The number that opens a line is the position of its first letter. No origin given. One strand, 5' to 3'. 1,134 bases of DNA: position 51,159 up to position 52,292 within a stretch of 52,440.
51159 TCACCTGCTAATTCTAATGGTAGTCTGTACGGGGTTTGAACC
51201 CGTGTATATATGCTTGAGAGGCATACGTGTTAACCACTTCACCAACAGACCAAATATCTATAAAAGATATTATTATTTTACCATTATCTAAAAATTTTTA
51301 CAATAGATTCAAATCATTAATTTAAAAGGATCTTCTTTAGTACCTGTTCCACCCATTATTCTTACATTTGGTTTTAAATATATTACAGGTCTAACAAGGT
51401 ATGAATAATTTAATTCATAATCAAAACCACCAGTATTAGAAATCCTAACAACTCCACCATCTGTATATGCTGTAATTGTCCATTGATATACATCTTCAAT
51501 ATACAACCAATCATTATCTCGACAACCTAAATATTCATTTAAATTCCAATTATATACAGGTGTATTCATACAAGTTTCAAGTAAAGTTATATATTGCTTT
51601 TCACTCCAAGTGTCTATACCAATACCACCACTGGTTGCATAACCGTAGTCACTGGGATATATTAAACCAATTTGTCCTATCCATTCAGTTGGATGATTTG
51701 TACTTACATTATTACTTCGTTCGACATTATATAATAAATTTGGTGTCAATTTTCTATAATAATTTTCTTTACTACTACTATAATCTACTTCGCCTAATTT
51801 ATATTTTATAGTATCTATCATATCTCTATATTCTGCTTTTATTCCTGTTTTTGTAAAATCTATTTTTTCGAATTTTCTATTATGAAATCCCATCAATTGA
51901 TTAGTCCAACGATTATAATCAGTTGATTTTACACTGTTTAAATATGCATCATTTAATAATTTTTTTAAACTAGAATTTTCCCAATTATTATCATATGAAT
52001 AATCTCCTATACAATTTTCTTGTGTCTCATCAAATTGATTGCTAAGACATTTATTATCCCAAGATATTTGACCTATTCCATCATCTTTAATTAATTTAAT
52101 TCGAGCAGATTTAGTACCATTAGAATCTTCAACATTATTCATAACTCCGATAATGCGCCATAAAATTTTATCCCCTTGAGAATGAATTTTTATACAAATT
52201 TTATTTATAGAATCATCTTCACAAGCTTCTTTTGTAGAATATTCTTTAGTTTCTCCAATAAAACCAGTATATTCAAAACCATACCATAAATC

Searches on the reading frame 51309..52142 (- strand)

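Call 4: search_protein_families(library=pfam, proteins=[window:51309-52142:-], max_evalue=1)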
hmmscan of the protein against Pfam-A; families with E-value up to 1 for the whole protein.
window:51309-52142:- (277 aa): 2 families
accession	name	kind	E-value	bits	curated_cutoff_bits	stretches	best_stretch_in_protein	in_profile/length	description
PF05282.17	AAR2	-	0.1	13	23.6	0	31-92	94-156/160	AAR2 C-terminal repeat region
PF19789.6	DUF6273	-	0.23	11.7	23.5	0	35-74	14-53/172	Domain of unknown function (DUF6273)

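Call 5: search_protein_families(library=ncbifam, proteins=[window:51309-52142:-], max_evalue=1)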
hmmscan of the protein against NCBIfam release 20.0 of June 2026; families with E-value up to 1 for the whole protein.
window:51309-52142:- (277 aa): 0 families
